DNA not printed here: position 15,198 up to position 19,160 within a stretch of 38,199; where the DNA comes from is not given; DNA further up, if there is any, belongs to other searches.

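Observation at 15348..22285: Translationally coupled pair: a ~1200-aa secreted protein of unknown fold plus a 1091-aa S8 subtilase with a 600-aa C-terminal extension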

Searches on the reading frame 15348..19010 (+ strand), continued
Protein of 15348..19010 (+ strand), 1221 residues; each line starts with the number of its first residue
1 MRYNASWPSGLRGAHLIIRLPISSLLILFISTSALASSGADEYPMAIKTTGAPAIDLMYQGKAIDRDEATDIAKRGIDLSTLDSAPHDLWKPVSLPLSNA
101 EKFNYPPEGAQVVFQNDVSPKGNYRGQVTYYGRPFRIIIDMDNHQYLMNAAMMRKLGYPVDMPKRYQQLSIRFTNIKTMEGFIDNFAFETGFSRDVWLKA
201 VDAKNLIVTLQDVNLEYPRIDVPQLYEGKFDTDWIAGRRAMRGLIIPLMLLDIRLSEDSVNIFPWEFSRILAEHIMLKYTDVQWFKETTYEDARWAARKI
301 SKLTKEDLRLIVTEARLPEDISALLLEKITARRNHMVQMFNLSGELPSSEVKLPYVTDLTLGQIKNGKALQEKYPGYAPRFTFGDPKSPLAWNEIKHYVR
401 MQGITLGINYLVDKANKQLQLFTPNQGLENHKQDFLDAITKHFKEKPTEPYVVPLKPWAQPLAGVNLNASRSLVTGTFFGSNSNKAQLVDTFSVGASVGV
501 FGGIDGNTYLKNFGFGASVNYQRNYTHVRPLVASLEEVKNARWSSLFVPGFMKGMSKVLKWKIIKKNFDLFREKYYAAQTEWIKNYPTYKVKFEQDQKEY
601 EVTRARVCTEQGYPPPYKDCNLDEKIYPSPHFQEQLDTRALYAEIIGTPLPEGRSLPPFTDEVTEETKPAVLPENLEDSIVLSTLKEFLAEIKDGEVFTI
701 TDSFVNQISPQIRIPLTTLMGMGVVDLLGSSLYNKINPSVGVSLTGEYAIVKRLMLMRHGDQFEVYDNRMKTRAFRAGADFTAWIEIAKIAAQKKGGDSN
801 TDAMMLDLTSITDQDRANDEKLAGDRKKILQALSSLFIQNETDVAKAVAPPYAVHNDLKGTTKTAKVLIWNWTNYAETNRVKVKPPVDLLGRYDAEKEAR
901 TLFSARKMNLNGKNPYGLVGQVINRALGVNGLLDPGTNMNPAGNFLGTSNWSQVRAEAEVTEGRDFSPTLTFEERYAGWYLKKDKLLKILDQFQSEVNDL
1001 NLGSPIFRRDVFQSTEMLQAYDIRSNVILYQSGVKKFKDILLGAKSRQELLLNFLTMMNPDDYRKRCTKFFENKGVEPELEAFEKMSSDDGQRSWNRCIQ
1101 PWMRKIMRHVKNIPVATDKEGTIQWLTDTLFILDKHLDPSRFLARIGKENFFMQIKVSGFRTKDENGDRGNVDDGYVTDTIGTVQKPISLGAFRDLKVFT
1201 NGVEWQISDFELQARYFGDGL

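Call 35: predict_structure(alignment_id=A2)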
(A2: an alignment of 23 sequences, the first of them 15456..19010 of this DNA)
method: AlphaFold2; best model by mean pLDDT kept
length: 1185 residues; sequences in the alignment: 23
mean_pLDDT: 77.8   pTM: 0.57
mean pLDDT of the five models: 77.8, 76.5, 74.8, 72.7, 69.0
residues with pLDDT >= 90: 153; 70-90: 755; 50-70: 228; < 50: 49
segments of 3 or more residues with pLDDT < 50: 1-4, 232-236, 350-358, 513-515, 895-899, 1055-1058, 1127-1138
pLDDT, mean of each block of 10 residues (from residue 1): 55 72 84 83 85 84 89 90 71 91 87 91 89 93 88 78 90 92 70 70 86 80 65 51 74 87 90 91 89 87 84 82 81 80 67 45 62 72 79 80 81 72 83 68 56 79 81 69 86 62 57 51 72 85 82 81 83 80 77 71 82 69 63 73 81 78 87 77 54 54 79 89 88 90 76 86 93 85 82 86 82 91 89 87 93 83 92 86 66 50 69 89 89 90 80 86 77 68 77 90 84 78 69 66 55 50 78 85 92 87 84 86 54 46 70 74 86 85 54
secondary structure, 60 per line:
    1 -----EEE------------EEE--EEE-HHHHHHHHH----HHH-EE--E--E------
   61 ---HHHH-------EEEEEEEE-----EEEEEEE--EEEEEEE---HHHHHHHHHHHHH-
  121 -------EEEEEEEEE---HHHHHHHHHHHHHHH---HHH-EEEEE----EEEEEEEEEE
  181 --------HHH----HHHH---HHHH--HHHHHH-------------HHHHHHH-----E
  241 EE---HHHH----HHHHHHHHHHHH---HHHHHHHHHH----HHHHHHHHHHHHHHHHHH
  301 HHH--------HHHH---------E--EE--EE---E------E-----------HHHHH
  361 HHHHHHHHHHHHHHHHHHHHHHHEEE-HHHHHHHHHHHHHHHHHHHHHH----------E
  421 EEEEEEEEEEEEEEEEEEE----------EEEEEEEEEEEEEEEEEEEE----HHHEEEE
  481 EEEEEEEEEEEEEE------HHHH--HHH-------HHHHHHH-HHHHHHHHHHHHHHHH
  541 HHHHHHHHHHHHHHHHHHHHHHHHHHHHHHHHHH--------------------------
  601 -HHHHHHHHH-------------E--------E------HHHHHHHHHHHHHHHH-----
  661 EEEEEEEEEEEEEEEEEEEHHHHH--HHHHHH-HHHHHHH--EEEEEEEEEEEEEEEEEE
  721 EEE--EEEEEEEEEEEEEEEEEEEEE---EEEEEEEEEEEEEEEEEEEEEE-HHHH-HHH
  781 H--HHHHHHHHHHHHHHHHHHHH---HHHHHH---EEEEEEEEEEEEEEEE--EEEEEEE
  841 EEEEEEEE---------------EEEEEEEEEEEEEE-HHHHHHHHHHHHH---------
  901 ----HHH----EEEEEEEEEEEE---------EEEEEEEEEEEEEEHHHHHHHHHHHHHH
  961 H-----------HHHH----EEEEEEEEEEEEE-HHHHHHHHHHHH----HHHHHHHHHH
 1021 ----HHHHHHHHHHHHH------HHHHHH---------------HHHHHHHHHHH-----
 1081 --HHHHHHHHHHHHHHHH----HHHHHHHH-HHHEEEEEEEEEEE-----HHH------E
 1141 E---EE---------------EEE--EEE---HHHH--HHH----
elements in order (helices of 4 or more, strands of 3 or more residues): E6-8 E21-23 E26-28 H30-38 H64-67 E75-82 E88-94 E97-103 H107-119 E128-136 H140-154 E162-166 E171-180 H196-199 H203-206 H209-214 H228-234 E240-242 H246-249 H254-265 H269-278 H283-303 H312-315 H356-383 E384-386 H388-409 E420-439 E450-469 E477-494 H501-504 H517-523 H525-574 H602-610 H640-655 E661-679 H680-684 H687-692 H694-700 E703-723 E726-746 E750-771 H773-776 H778-781 H784-803 H807-812 E816-831 E834-848 E864-877 H879-891 E912-923 E933-946 H947-961 H973-976 E981-993 H995-1006 H1011-1020 H1025-1037 H1044-1049 H1065-1075 H1083-1098 H1103-1110 E1115-1125 E1162-1164 E1167-1169 H1173-1176

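Call 38: fold_search(model_id=the predicted structure, library=pdb)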
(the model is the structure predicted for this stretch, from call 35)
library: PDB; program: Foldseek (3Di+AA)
matches with E <= 10: 181; with E <= 0.001: 0
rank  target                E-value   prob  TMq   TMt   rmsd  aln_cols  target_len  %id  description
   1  8s34_A                7.2e-03  0.54  0.10  0.14  22.7       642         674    8  Ferric-mycobactin receptor (FemA) in complex with aeruginic acid (released 2025-02-26)
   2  8the_A                9.7e-03  0.82  0.11  0.16  23.5       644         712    8  Cryo-EM structure of Pseudomonas aeruginosa TonB-dependent transporter PhuR in complex with synthetic antibody and hem (released 2024-01-31)
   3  9ex3_A                1.8e-02  0.44  0.10  0.15  23.1       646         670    7  Ferric-mycobactin receptor (FemA) in complex with dihydroaeruginoic acid (released 2025-02-26)
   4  6h7f_A                2.7e-02  0.30  0.10  0.14  24.7       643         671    9  Crystal structure of BauA, the Ferric preacinetobactin receptor from Acinetobacter baumannii in complex with Fe3+-Prea (released 2018-10-10)
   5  6h7v_A                3.1e-02  0.28  0.10  0.14  24.7       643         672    9  Crystal structure of BauA, the Ferric preacinetobactin receptor from Acinetobacter baumannii (released 2018-10-10)
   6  8ypu_C                4.4e-02  0.25  0.10  0.11  25.1       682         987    7  Cryo-EM structure of ButCD complex (released 2024-09-25)
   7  6h7v_B                5.0e-02  0.25  0.10  0.14  24.2       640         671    9  Crystal structure of BauA, the Ferric preacinetobactin receptor from Acinetobacter baumannii (released 2018-10-10)
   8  8ypt_C                5.9e-02  0.20  0.10  0.11  25.3       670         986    7  Cryo-EM structure of BfUbb-ButCD complex (released 2024-09-25)
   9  3v89_A                6.5e-02  0.18  0.10  0.13  24.7       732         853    6  The crystal structure of transferrin binding protein A (TbpA) from Neisseria meningitidis serogroup B in complex with  (released 2012-02-15)
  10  9a31_MODEL_1_A        7.4e-02  0.21  0.11  0.15  22.8       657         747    7  Model of E. coli fhuA by in-cell photo-crosslinking MS and deep learning (released 2023-02-24)
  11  4cu4_A                1.1e-01  0.20  0.10  0.14  23.1       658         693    8  FhuA from E. coli in complex with the lasso peptide microcin J25 (MccJ25) (released 2014-04-09)
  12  8a9y_A                1.2e-01  0.12  0.10  0.11  24.3       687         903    7  Substrate-free levan utilisation machinery (utilisome) (released 2023-06-07)
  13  1qjq_A                1.3e-01  0.21  0.10  0.15  23.3       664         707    8  FERRIC HYDROXAMATE RECEPTOR FROM ESCHERICHIA COLI (FHUA) (released 2000-06-05)
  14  9a30_MODEL_1_A        1.3e-01  0.13  0.09  0.13  26.1       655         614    7  Model of E. coli btuB by in-cell photo-crosslinking MS and deep learning (released 2023-02-24)
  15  1by5_A                1.4e-01  0.20  0.10  0.15  23.2       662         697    8  FHUA FROM E. COLI, WITH ITS LIGAND FERRICHROME (released 1999-01-13)
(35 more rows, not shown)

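Call 40: search_protein_representatives(alignment_id=A2)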
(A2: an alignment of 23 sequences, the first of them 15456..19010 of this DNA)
Query: 23 sequences, 1095 profile positions. Proteins with E-value up to 0.001 (for the whole library): 1088; up to 1e-10: 744; up to 1e-30: 434. The best 150 are listed.
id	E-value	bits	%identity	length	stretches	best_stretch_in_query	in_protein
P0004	0.0e+00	1792.8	-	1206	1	7-1095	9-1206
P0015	0.0e+00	1502.8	-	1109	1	15-1095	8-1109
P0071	0.0e+00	1387.3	-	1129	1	15-1095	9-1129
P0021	0.0e+00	1379.2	-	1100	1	2-1095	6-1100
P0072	0.0e+00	1309.7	-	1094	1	17-1095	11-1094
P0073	0.0e+00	1297.2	-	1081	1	16-1095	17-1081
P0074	0.0e+00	1295.5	-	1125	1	16-1094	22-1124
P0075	0.0e+00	1266.0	-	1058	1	34-1094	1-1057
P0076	0.0e+00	1221.7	-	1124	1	17-1095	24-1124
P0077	0.0e+00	1198.4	-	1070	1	15-1095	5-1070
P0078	0.0e+00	1175.3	-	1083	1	22-1095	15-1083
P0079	0.0e+00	1166.8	-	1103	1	13-1094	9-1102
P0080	0.0e+00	1158.0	-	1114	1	10-1094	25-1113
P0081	0.0e+00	1151.9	-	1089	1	20-1095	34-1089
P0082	0.0e+00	1132.5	-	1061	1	15-1095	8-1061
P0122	5.4e-233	792.7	-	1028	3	19-413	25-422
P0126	4.7e-229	779.6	-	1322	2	19-928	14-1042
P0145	6.0e-198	676.6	-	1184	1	12-1095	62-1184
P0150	8.0e-187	639.8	-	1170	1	13-1088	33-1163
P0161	1.4e-172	592.6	-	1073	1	19-1092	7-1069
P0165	3.5e-169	581.4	-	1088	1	12-1089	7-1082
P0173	3.8e-158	544.8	-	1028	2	12-922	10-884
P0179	1.1e-156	540.0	-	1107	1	21-1088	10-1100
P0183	5.5e-154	531.1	-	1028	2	10-921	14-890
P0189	4.0e-153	528.2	-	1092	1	39-1088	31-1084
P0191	1.1e-152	526.8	-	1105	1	10-1088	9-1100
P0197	6.0e-148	511.1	-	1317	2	34-771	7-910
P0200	5.4e-147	507.9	-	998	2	16-923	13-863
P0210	5.9e-144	497.8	-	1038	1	29-1091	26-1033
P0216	2.9e-140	485.6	-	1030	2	18-921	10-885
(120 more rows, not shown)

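Call 45: search_solved_structures(query=A4, max_evalue=10, show_alignments=2)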
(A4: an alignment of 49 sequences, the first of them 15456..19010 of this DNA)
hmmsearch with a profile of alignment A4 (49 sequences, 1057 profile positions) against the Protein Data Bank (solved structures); distinct sequences matched with E-value up to 10: 1.
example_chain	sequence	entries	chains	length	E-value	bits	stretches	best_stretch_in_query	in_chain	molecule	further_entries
7uoo_W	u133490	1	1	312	0.044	14.8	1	39-88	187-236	Ribosome assembly factor MRT4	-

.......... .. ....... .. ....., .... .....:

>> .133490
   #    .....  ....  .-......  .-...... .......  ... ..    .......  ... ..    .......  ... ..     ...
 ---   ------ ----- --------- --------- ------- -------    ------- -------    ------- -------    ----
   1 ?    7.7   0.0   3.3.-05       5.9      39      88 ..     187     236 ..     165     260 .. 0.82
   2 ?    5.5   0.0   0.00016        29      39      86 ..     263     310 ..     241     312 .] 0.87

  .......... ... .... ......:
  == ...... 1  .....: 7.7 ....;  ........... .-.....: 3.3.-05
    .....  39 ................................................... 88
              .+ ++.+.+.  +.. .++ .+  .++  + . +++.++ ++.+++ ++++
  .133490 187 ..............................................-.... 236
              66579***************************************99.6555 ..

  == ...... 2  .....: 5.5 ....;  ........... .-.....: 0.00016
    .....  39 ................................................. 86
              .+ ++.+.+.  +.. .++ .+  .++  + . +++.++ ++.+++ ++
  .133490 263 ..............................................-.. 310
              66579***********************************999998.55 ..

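Call 49: search_protein_families(library=pfam, alignment_id=A5, max_evalue=1)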
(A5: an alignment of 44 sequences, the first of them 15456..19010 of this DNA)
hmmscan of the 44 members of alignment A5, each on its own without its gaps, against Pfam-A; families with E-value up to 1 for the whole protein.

A. member 1, window:15456-19010:+ (1185 aa): 0 families

B. families by the number of members that match (of 44 scanned): 34 families (the first 25 are shown)
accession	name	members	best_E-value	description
PF08373.16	RAP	4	0.0046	RAP domain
PF14864.11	Alkyl_sulf_C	2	0.07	Alkyl sulfatase C-terminal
PF13558.12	SbcC_Walker_B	1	0.00049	SbcC/RAD50-like, Walker B motif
PF09840.14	DUF2067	1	0.0017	Uncharacterized protein conserved in archaea (DUF2067)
PF09183.16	DUF1947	1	0.0048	Domain of unknown function (DUF1947)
PF05903.20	Peptidase_C97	1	0.011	PPPDE putative peptidase domain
PF25349.1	PH_PHS1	1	0.012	Poor homologous synapsis protein PH domain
PF03206.19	NifW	1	0.022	Nitrogen fixation protein NifW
PF20762.2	DUF6836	1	0.026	Domain of unknown function (DUF6836)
PF02333.21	Phytase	1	0.034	Phytase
PF14163.11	SieB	1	0.037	Super-infection exclusion protein B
PF16886.11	ATP-synt_ab_Xtn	1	0.043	ATPsynthase alpha/beta subunit barrel-sandwich domain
PF14128.11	DUF4295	1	0.05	Domain of unknown function (DUF4295)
PF08673.15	RsbU_N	1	0.052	Phosphoserine phosphatase RsbU, N-terminal domain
PF24583.1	DUF7610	1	0.062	Domain of unknown function (DUF7610)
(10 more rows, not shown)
